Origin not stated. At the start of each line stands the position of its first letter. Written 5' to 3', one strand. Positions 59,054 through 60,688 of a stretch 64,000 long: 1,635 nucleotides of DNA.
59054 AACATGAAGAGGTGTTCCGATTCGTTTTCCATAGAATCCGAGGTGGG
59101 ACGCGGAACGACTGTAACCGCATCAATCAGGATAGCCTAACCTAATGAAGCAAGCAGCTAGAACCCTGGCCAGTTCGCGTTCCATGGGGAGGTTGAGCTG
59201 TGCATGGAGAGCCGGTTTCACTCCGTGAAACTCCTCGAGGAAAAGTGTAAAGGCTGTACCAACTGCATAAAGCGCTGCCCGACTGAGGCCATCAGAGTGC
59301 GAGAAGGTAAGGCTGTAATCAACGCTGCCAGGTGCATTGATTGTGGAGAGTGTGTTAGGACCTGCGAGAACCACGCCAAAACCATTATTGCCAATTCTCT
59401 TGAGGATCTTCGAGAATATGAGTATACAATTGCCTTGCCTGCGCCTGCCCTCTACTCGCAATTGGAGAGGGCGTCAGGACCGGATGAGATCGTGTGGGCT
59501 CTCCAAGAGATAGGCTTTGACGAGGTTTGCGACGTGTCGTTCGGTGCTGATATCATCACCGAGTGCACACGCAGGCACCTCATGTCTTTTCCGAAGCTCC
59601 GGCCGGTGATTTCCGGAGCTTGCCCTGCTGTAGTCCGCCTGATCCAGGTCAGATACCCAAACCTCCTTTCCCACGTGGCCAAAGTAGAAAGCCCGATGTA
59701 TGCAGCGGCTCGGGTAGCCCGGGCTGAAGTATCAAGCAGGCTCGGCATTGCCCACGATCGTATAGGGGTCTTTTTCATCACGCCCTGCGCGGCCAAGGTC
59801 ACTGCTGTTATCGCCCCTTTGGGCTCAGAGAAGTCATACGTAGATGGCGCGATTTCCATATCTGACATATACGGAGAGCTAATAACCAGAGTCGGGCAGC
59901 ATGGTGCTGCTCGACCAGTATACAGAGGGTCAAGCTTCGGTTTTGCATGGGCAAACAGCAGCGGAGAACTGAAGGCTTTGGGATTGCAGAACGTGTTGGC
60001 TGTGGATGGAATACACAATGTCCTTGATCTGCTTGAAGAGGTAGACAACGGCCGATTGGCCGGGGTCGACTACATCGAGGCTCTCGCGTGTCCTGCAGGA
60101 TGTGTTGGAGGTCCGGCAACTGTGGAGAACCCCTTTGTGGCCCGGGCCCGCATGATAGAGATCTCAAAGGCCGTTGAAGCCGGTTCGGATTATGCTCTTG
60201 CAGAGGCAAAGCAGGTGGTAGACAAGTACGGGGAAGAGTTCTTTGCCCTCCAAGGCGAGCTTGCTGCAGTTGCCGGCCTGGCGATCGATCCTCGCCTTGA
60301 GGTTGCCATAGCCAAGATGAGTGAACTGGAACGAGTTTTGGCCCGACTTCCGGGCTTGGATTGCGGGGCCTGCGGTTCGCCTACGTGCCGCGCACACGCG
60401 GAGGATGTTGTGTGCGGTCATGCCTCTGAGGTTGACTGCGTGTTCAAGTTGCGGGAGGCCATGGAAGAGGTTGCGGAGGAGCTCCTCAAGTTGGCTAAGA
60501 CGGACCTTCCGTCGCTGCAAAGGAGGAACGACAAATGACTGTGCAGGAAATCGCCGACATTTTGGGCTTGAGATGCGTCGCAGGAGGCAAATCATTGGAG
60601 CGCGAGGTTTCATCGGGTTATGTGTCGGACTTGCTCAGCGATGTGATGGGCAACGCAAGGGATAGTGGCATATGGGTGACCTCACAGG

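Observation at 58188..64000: Sensory [FeFe]-hydrogenase-like signalling cluster (2x DRTGG, 2x GHKL ATPase, HydS-like, PHP, RseC) ending in Rex and a multiheme cytochrome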

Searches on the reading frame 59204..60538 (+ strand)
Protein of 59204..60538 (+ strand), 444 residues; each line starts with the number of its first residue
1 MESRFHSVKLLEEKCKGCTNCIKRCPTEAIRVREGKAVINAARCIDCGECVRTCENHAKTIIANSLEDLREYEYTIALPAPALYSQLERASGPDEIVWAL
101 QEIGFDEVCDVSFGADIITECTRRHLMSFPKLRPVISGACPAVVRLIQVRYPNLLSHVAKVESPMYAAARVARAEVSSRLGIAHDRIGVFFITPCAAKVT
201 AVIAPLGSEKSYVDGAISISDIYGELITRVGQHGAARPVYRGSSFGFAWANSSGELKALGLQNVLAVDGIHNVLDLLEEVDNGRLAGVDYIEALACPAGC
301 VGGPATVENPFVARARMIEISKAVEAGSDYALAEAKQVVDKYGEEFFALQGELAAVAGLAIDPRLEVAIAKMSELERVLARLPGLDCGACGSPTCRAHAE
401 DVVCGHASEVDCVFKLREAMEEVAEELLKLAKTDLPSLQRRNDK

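Call 3: search_protein_families(library=pfam, proteins=[window:59204-60538:+], max_evalue=0.01)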
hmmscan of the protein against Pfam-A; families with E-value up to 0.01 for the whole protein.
window:59204-60538:+ (444 aa): 11 families
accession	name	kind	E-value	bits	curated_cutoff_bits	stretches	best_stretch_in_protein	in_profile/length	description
PF02906.19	Fe_hyd_lg_C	-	1e-32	114.2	22.1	1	75-304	3-245/245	Iron only hydrogenase large subunit, C-terminal domain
PF04060.18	FeS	-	2.9e-11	43.3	23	1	382-414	1-33/33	Putative Fe-S cluster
PF13237.11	Fer4_10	-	7.4e-09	35.9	25.5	1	10-54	4-52/53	4Fe-4S dicluster domain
PF14697.11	Fer4_21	-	8.5e-08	32.7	35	2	37-64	1-28/59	4Fe-4S dicluster domain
PF00037.32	Fer4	-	2.3e-07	30.8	21.1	2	12-31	5-24/24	4Fe-4S binding domain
PF13187.11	Fer4_9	-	6.1e-07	29.8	27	1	14-57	1-50/52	4Fe-4S dicluster domain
PF12838.12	Fer4_7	-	4.5e-06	27.5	27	1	14-55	1-49/52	4Fe-4S dicluster domain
PF12837.12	Fer4_6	-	7.4e-05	23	25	1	37-57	2-22/24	4Fe-4S binding domain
PF13746.11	Fer4_18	-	0.00014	22.5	27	1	13-60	59-101/114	4Fe-4S dicluster domain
PF13484.11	Fer4_16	-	0.0022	19.2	30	1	14-45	1-30/66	4Fe-4S double cluster binding domain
PF12797.12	Fer4_2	-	0.0038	17.5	24.5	0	37-54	3-20/22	4Fe-4S binding domain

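Call 10: search_protein_families(library=ncbifam, proteins=[window:59204-60538:+], max_evalue=0.01)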
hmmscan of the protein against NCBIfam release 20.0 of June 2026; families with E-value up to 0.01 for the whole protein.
window:59204-60538:+ (444 aa): 73 families (the best 25 are shown)
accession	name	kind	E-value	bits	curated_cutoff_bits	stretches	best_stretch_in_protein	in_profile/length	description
TIGR04105.1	FeFe_hydrog_B1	subfamily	3.4e-43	148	450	2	21-309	166-461/462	monomeric [FeFe] hydrogenase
TIGR02512.1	FeFe_hydrog_A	subfamily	1.2e-28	100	405.95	2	8-200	2-222/375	[FeFe] hydrogenase, group A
NF040763.1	FeFe_hydrog_A6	exception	3.1e-24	85.3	765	2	38-206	184-366/571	NADH-dependent [FeFe] hydrogenase, group A6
TIGR01944.1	rnfB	subfamily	1.1e-14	54.4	68.7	2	10-64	110-165/190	RnfABCDGE type electron transport complex subunit B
NF040762.1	Hydr_FeFe_Clost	exception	1.8e-14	53.3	900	1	96-198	252-357/572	ferredoxin hydrogenase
NF005503.0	PRK07118.1-2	equivalog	4e-12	46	252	2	14-61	139-186/292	RnfABCDGE type electron transport complex subunit B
NF005506.0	PRK07118.1-5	equivalog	7e-12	45.4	388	2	9-64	212-267/279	Fe-S cluster domain-containing protein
NF005505.0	PRK07118.1-4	equivalog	8e-12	45.2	378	2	11-58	214-261/265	Fe-S cluster domain-containing protein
NF041836.1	rnfB_Methano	equivalog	1.6e-11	44.1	445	2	11-58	214-261/265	Rnf electron transport complex subunit RnfB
NF043069.1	T4HPD_activ_SAM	equivalog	1.8e-11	44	425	1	6-66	44-104/299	trans-4-hydroxy-L-proline dehydratase activase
NF003475.0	PRK05113.1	equivalog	4e-11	43.1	203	2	10-62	110-163/190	electron transport complex subunit RsxB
NF005504.0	PRK07118.1-3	equivalog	1.5e-10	40.9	437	2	12-59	218-265/293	Fe-S cluster domain-containing protein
NF058577.1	FdxA_fam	equivalog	1.8e-10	40.9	65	1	12-58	6-52/52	4Fe-4S ferredoxin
TIGR04041.1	activase_YjjW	hypoth_equivalog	7.5e-10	38.7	250.2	1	13-62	41-90/276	YjjW family glycine radical enzyme activase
TIGR02700.1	flavo_MJ0208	hypoth_equivalog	2.2e-09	36.9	251.35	1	10-58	145-193/234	dihydromethanopterin reductase (acceptor)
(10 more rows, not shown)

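Call 11: search_solved_structures(query=window:59204-60538:+, max_evalue=0.001, show_alignments=3)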
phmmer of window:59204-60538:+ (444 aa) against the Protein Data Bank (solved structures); distinct sequences matched with E-value up to 0.001: 76 (the best 60 are shown).
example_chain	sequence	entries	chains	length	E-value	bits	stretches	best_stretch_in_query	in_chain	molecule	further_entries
7qv7_D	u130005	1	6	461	1e-21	80.9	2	93-202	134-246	Hydrogen dependent carbon dioxide reductase subunit HydA2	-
8a6t_A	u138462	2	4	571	5.9e-20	75.1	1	42-203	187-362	Electron bifurcating hydrogenase subunit HydA1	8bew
8ryh_A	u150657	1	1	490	6.4e-20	75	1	4-205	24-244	Periplasmic [Fe] hydrogenase large subunit,Periplasmic [Fe] hydrogenase small subunit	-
7p5h_A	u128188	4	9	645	1.9e-19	73.4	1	42-199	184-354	Fe-hydrogenase, subunit alpha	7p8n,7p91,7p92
8rxj_A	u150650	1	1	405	3.3e-19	72.6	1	4-205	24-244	Periplasmic [Fe] hydrogenase large subunit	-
8bj7_A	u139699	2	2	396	5.1e-19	72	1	4-205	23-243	Periplasmic [Fe] hydrogenase large subunit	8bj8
1hfe_L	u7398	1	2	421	6.2e-19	71.7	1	4-205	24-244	PROTEIN (FE-ONLY HYDROGENASE (E.C.1.18.99.1) (LARGER SUBUNIT))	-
9gnk_A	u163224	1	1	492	7.9e-19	71.4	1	4-205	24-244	Periplasmic [Fe] hydrogenase large subunit,Periplasmic [Fe] hydrogenase small subunit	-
9gbu_A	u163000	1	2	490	1.1e-18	70.8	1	4-205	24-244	Periplasmic [Fe] hydrogenase large subunit,Periplasmic [Fe] hydrogenase small subunit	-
8rtg_A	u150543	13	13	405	1.4e-18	70.5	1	4-205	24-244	Periplasmic [Fe] hydrogenase large subunit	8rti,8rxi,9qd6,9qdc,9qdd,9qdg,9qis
9hpx_A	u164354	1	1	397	2.2e-18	69.9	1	4-205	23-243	Periplasmic [Fe] hydrogenase large subunit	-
6sg2_AAA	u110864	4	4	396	2.3e-18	69.8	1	4-205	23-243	Periplasmic [Fe] hydrogenase large subunit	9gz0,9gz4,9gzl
9r9v_A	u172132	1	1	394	2.8e-18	69.5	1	4-205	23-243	Periplasmic [Fe] hydrogenase large subunit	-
8ru6_B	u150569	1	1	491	3.3e-18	69.3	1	4-205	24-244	Periplasmic [Fe] hydrogenase large subunit,CpI,Periplasmic [Fe] hydrogenase small subunit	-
9rkm_A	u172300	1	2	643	1.9e-17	66.8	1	6-199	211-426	[FeFe]-hydrogenase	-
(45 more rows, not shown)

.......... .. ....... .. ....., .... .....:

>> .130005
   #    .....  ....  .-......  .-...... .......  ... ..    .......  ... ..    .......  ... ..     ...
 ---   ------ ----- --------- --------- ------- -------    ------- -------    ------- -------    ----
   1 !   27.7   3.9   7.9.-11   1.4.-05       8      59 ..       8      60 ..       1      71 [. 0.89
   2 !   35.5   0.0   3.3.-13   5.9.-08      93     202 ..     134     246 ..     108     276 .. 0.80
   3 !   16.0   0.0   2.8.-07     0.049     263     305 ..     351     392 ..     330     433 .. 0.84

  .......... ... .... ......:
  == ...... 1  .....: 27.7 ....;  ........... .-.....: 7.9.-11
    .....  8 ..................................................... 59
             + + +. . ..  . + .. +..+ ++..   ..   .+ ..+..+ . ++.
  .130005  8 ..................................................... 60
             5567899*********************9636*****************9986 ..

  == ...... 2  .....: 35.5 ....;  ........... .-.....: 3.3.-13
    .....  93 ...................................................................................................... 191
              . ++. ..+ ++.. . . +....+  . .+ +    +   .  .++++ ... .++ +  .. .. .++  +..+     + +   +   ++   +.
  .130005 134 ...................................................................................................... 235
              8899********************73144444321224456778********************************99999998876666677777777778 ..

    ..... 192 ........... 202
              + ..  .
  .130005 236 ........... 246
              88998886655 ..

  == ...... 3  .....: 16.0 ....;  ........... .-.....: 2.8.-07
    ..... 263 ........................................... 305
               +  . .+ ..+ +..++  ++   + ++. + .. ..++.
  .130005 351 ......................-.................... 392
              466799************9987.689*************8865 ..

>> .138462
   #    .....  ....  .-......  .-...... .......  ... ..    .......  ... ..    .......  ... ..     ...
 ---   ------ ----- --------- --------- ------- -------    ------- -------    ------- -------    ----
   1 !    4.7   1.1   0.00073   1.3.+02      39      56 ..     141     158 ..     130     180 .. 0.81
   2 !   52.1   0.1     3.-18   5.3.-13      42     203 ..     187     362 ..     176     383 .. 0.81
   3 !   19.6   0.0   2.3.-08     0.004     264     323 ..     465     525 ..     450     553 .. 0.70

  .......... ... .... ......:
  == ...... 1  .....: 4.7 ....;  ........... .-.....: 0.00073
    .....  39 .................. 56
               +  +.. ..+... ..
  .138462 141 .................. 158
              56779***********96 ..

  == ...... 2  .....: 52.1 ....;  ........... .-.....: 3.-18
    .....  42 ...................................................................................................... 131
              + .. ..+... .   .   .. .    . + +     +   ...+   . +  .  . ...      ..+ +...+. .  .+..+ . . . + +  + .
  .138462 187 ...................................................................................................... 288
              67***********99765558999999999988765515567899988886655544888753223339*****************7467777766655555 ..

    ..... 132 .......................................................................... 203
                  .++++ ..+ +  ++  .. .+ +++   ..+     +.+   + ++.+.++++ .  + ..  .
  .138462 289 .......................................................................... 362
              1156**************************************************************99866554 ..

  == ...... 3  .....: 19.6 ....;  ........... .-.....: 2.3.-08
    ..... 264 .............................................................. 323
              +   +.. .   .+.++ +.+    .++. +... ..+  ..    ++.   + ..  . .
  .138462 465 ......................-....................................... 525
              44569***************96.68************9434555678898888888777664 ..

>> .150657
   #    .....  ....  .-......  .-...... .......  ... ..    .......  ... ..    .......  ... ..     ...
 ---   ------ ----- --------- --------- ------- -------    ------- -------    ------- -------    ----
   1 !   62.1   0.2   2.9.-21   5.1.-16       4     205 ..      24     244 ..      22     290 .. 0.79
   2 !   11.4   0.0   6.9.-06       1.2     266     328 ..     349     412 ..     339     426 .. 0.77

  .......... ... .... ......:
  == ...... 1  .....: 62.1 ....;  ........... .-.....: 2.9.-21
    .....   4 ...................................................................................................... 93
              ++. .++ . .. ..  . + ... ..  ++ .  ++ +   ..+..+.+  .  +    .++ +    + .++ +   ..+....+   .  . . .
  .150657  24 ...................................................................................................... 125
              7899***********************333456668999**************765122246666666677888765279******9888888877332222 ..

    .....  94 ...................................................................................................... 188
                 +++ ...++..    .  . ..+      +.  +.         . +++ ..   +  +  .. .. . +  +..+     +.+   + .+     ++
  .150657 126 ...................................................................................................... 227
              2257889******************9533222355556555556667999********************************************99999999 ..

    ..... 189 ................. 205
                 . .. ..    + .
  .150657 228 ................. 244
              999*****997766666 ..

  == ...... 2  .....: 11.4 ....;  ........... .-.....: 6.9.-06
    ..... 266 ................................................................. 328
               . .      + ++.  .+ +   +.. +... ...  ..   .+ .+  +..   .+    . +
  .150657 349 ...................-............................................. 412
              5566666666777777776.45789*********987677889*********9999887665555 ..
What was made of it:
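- The four H-cluster Cys are kept and the relay Cys is Ala (call 11).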

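Call 12: find_encoding_contigs(protein=window:59204-60538:+, flank=10000, max_places=6)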
Protein window:59204-60538:+ (444 aa): 2 contigs read that carry it; 2 places shown.
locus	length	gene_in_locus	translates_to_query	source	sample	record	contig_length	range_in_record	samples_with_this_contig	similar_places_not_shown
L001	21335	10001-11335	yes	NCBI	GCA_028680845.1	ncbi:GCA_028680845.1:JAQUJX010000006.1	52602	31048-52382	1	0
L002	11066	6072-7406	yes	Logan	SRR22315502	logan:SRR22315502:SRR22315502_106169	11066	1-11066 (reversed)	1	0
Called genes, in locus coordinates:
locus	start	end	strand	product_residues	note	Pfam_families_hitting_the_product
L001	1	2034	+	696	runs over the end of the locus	PF00009:GTP_EFTU, PF03144:GTP_EFTU_D2, PF22042:EF-G_D2, PF14492:EFG_III, PF16658:RF3_C (weak), PF03764:EFG_IV, PF00679:EFG_C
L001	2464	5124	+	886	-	PF00133:tRNA-synt_1, PF09334:tRNA-synt_1g, PF13603:tRNA-synt_1_2, PF09334:tRNA-synt_1g (weak), PF08264:Anticodon_1, PF10458:Val_tRNA-synt_C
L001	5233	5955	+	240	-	PF00730:HhH-GPD, PF14520:HHH_5 (faint), PF00633:HHH (faint)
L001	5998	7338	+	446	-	PF08245:Mur_ligase_M, PF27239:FOL3_C, PF02875:Mur_ligase_C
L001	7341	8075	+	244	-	PF01656:CbiA (faint)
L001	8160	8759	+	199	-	PF05036:SPOR (weak)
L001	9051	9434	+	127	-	PF07085:DRTGG (weak)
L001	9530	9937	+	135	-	PF13581:HATPase_c_2, PF02518:HATPase_c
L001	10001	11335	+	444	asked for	PF00037:Fer4 (weak), PF12838:Fer4_7 (weak), PF13187:Fer4_9 (weak), PF13237:Fer4_10, PF14697:Fer4_21 (faint), PF02906:Fe_hyd_lg_C, PF04060:FeS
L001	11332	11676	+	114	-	PF07085:DRTGG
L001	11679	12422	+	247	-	PF02811:PHP (weak)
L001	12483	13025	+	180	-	PF02518:HATPase_c, PF13589:HATPase_c_3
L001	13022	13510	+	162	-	PF04246:RseC_MucC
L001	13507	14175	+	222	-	PF06971:Put_DNA-bind_N, PF02629:CoA_binding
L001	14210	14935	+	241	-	PF03264:Cytochrom_NNT (weak), PF14522:Cytochrome_C7 (faint), PF14537:Cytochrom_c3_2 (faint)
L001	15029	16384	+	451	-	PF00293:NUDIX, PF14815:NUDIX_4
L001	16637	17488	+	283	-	PF10418:DHODB_Fe-S_bind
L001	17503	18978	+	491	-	PF14691:Fer4_20, PF01262:AlaDh_PNT_C (faint), PF07992:Pyr_redox_2, PF13450:NAD_binding_8 (weak), PF13738:Pyr_redox_3 (faint), PF00070:Pyr_redox (weak)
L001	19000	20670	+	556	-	PF01268:FTHFS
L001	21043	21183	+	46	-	-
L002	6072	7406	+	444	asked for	PF00037:Fer4 (weak), PF12838:Fer4_7 (weak), PF13187:Fer4_9 (weak), PF13237:Fer4_10, PF14697:Fer4_21 (faint), PF02906:Fe_hyd_lg_C, PF04060:FeS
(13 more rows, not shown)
